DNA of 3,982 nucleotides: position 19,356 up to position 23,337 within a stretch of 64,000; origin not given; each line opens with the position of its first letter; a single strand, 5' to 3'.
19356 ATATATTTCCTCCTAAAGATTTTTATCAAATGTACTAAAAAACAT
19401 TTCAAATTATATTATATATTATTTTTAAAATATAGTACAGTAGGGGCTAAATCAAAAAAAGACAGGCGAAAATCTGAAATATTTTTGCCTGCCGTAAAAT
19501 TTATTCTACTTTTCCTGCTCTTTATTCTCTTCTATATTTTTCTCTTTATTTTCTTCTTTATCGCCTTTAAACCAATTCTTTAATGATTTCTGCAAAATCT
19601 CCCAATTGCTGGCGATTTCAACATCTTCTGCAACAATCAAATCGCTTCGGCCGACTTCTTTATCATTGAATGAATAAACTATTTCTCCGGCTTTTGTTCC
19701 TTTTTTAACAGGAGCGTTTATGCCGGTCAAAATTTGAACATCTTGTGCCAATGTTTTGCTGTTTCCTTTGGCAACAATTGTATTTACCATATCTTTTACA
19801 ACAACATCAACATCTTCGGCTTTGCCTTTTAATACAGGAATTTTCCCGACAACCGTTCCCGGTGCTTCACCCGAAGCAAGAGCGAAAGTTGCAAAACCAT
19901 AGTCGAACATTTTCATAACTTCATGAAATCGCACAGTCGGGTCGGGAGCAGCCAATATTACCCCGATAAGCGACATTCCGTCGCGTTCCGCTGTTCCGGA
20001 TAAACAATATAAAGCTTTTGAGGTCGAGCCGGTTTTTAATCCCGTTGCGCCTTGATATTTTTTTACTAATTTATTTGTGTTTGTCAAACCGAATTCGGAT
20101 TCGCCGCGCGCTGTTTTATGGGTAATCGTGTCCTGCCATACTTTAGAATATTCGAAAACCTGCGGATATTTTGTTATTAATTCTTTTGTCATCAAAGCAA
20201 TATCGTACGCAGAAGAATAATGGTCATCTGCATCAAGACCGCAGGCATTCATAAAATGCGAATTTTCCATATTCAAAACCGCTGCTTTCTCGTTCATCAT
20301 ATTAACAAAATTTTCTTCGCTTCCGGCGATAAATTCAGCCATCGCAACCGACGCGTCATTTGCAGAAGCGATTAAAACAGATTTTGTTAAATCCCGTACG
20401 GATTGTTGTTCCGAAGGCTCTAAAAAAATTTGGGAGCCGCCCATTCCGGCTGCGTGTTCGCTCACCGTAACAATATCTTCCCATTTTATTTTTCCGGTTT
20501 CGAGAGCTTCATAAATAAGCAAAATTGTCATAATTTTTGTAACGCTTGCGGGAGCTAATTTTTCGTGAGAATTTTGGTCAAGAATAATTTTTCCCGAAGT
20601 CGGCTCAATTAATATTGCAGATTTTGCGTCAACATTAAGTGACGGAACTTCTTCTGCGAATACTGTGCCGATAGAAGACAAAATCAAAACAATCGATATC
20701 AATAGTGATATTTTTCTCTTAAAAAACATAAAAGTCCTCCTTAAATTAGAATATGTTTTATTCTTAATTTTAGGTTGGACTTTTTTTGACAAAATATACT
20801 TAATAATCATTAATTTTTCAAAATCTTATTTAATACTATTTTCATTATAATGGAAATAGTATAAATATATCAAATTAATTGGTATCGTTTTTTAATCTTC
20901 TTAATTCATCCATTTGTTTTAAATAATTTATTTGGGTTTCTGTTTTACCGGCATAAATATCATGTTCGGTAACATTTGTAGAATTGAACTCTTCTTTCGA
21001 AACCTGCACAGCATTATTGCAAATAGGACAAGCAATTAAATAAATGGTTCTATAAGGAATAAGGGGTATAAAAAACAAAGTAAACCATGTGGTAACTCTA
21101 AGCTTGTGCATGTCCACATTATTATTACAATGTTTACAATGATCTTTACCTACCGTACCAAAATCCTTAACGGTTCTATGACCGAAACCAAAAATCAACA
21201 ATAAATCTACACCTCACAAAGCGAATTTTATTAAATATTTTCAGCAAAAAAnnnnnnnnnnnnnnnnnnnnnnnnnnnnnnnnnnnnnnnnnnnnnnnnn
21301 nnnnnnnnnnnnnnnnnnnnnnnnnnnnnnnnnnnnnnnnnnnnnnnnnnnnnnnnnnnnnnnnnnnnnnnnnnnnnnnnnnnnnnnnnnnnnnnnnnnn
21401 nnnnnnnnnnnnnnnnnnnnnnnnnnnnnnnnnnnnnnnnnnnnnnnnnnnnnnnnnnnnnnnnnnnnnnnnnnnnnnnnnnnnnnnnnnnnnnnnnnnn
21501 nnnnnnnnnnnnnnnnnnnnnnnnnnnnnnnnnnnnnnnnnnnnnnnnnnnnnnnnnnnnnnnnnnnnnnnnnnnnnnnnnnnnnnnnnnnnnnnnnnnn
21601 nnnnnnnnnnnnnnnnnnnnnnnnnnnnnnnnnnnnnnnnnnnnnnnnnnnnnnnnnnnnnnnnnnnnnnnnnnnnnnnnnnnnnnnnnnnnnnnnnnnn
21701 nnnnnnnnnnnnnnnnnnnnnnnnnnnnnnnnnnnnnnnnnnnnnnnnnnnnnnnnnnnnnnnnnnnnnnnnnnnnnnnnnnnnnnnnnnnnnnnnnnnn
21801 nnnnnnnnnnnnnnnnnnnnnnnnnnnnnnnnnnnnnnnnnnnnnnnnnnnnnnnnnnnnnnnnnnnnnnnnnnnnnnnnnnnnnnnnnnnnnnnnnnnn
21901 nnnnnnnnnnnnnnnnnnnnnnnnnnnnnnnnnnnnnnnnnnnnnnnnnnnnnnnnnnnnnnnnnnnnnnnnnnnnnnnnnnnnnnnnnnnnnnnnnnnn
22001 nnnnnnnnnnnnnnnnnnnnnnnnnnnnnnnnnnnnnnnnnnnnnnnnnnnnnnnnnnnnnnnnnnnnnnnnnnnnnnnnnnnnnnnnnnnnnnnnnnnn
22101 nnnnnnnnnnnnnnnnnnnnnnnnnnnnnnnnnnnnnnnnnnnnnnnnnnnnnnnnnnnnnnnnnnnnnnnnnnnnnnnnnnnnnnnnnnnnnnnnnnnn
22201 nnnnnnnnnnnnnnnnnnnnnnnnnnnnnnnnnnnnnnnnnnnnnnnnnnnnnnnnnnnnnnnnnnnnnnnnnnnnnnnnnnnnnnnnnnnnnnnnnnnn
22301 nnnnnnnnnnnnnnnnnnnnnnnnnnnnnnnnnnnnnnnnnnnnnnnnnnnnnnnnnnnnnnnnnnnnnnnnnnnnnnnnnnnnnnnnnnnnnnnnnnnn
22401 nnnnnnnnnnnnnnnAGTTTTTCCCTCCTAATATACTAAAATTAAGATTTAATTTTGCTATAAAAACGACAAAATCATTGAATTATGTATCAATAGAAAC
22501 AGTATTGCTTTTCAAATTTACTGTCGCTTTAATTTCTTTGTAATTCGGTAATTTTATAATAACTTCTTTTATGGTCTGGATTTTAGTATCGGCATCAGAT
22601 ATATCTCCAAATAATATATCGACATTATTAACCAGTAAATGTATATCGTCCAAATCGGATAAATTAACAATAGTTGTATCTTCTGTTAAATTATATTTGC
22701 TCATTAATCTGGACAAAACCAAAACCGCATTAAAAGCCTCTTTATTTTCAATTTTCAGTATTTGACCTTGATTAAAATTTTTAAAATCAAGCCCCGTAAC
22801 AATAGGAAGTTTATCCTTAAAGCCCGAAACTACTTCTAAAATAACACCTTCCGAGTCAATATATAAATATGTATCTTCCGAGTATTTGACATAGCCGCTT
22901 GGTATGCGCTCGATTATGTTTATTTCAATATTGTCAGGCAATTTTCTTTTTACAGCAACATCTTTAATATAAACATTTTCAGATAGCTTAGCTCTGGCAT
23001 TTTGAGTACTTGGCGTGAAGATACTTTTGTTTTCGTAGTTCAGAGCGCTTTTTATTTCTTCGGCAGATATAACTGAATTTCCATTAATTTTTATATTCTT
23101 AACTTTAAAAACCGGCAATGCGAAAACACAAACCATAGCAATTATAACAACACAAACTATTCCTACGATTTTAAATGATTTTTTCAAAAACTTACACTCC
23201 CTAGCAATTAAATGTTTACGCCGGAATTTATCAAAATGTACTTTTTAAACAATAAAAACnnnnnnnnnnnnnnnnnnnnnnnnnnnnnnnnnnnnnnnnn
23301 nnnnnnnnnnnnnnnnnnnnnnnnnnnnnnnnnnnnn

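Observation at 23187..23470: Family-1 elements sit in 5' leaders in a fixed orientation, two of them downstream of readable promoters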

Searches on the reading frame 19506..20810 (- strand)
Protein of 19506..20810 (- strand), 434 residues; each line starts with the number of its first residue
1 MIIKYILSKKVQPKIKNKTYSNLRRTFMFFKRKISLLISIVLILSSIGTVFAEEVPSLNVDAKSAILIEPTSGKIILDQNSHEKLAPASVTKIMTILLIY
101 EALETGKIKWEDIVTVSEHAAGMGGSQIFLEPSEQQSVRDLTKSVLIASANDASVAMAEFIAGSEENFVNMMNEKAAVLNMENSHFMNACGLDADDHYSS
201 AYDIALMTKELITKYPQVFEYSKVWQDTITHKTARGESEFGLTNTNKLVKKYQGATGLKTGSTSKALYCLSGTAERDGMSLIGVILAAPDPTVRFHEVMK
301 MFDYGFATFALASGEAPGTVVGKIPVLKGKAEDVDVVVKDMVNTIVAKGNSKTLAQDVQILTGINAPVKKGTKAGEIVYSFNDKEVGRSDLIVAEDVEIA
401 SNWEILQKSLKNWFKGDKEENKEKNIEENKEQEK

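Call 10: search_protein_families(library=pfam, proteins=[window:19506-20810:-])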
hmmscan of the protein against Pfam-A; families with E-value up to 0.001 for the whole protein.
window:19506-20810:- (434 aa): 4 families
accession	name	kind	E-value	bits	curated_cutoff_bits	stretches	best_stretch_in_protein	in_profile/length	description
PF00768.25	Peptidase_S11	-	3.6e-76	256.2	27.6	1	54-289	6-238/239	D-alanyl-D-alanine carboxypeptidase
PF07943.18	PBP5_C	-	1.1e-13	51.5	21.2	1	318-398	10-90/91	Penicillin-binding protein 5, C-terminal domain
PF13354.11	Beta-lactamase2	-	5.1e-10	39.5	22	1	74-213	11-148/214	Beta-lactamase enzyme family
PF12205.13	GIT1_C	-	0.00081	20.1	25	0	167-215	59-109/110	G protein-coupled receptor kinase-interacting protein 1 C term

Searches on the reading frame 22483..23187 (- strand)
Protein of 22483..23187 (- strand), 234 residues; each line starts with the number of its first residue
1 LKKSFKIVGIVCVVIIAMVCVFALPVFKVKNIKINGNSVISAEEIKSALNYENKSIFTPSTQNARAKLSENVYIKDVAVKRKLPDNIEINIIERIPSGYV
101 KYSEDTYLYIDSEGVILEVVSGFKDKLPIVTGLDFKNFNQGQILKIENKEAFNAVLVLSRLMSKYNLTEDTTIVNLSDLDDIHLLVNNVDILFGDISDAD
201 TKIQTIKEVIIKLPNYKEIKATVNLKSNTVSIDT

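Call 10: search_protein_families(library=pfam, proteins=[window:22483-23187:-])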
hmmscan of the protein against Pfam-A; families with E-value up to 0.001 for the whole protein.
window:22483-23187:- (234 aa): 2 families
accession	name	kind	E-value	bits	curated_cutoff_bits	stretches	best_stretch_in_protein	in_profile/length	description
PF08478.15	POTRA_1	-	2e-14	54.1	23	1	27-94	1-69/69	POTRA domain, FtsQ-type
PF03799.20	FtsQ_DivIB_C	-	0.00068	20.9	21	0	99-213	2-103/114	Cell division protein FtsQ/DivIB, C-terminal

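Call 25: find_homologous_proteins(query=window:22483-23187:-, max_evalue=1e-10)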
Query window:22483-23187:- (234 aa): 3 proteins with E <= 1e-10 among 375 candidates.
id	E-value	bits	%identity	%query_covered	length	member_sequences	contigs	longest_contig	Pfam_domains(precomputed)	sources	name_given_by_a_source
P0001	5.5e-140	482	100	100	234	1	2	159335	PF08478.16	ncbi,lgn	-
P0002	1.2e-41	161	42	90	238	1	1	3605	PF08478.16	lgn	-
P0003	1.1e-36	145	41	92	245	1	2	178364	PF08478.16,PF03799.21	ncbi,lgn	-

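Call 26: find_encoding_contigs(protein=P0001, flank=10000, max_places=10)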
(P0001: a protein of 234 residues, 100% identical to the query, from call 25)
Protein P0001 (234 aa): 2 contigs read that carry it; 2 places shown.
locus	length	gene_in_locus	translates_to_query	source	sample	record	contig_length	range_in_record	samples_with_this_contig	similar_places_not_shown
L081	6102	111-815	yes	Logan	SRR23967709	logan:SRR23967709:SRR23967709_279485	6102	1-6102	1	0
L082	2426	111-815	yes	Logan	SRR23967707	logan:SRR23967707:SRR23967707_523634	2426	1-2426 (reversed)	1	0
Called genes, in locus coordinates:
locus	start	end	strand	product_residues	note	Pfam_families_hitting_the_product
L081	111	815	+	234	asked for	PF08478:POTRA_1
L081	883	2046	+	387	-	PF00091:Tubulin, PF12327:FtsZ_C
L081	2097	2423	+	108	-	PF17032:Zn_ribbon_15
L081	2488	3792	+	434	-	PF00768:Peptidase_S11, PF13354:Beta-lactamase2, PF07943:PBP5_C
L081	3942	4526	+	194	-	PF02163:Peptidase_M50 (weak)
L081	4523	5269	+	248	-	PF02616:SMC_ScpA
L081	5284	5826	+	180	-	PF04079:SMC_ScpB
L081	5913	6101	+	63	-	?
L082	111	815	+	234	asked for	PF08478:POTRA_1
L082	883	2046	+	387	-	PF00091:Tubulin, PF12327:FtsZ_C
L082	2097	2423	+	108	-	PF17032:Zn_ribbon_15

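Call 37: list_cluster_members(proteins=[P0001, P0003])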
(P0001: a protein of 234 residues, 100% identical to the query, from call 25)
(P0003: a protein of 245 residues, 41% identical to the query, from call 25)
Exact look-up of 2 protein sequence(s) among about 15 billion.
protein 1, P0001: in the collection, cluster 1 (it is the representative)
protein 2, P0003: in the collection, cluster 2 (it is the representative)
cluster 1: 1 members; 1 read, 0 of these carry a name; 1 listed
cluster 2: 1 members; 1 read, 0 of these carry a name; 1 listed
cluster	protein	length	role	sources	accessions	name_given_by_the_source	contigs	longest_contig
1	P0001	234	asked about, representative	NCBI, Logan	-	-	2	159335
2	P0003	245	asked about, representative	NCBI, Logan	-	-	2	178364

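Call 38: find_encoding_contigs(protein=P0003, flank=10000, max_places=4)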
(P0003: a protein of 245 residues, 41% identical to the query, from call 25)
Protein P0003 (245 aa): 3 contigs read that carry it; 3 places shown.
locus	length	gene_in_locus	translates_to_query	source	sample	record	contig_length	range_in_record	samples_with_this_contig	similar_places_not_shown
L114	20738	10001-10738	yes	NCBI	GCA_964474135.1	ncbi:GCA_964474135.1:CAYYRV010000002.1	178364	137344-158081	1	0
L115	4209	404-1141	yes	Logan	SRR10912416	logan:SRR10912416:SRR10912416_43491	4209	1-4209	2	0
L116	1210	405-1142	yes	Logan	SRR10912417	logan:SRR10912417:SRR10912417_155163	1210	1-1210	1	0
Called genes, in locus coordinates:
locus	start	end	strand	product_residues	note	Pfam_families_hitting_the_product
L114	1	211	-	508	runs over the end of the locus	PF13091:PLDc_2, PF00614:PLDc (weak)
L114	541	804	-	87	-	-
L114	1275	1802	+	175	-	PF02518:HATPase_c, PF13589:HATPase_c_3 (weak)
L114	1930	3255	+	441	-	PF13375:RnfC_N, PF01512:Complex1_51K, PF10531:SLBB, PF12838:Fer4_7, PF13183:Fer4_8 (weak), PF13187:Fer4_9, PF13237:Fer4_10 (weak), PF13534:Fer4_17 (weak), +4 more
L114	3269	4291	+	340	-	PF03116:NQR2_RnfD_RnfE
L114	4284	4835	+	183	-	PF04205:FMN_bind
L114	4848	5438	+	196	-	PF02508:Rnf-Nqr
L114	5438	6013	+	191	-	PF02508:Rnf-Nqr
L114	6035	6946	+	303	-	PF04060:FeS, PF12838:Fer4_7 (weak), PF13187:Fer4_9 (weak), PF13237:Fer4_10 (weak), PF14697:Fer4_21 (weak), PF00037:Fer4 (weak), PF12837:Fer4_6 (weak), PF13187:Fer4_9, +6 more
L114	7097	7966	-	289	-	PF10613:Lig_chan-Glu_bd (weak), PF00497:SBP_bac_3, PF09084:NMT1 (faint)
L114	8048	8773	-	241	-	PF02463:SMC_N, PF00005:ABC_tran, PF13175:AAA_15 (faint), PF13304:AAA_21 (weak)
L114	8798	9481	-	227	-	PF00528:BPD_transp_1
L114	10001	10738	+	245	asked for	PF08478:POTRA_1, PF03799:FtsQ_DivIB_C (weak)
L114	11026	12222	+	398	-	PF00091:Tubulin, PF12327:FtsZ_C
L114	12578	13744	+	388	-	PF00768:Peptidase_S11, PF13354:Beta-lactamase2, PF07943:PBP5_C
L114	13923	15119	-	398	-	PF00155:Aminotran_1_2, PF01041:DegT_DnrJ_EryC1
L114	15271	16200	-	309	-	PF01244:Peptidase_M19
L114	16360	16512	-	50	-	PF07561:DUF1540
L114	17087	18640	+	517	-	PF12072:RNase_Y_N, PF00013:KH_1 (weak), PF22891:KH_PNO1_2nd (faint), PF01966:HD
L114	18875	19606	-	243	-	PF08239:SH3_3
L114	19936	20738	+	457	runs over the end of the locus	PF07833:Cu_amine_oxidN1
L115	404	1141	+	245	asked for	PF08478:POTRA_1, PF03799:FtsQ_DivIB_C (weak)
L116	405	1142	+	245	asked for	PF08478:POTRA_1, PF03799:FtsQ_DivIB_C (weak)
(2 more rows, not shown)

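Call 39: find_encoding_contigs(protein=P0002, flank=10000, max_places=4)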
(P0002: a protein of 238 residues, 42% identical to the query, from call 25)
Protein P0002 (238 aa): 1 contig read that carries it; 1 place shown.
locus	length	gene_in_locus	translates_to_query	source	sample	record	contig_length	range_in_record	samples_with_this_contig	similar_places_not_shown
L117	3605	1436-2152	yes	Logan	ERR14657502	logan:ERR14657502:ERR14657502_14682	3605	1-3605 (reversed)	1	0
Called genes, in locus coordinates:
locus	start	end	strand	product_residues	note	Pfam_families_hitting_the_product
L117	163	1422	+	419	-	PF00275:EPSP_synthase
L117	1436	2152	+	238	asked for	PF08478:POTRA_1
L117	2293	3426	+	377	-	PF00091:Tubulin, PF12327:FtsZ_C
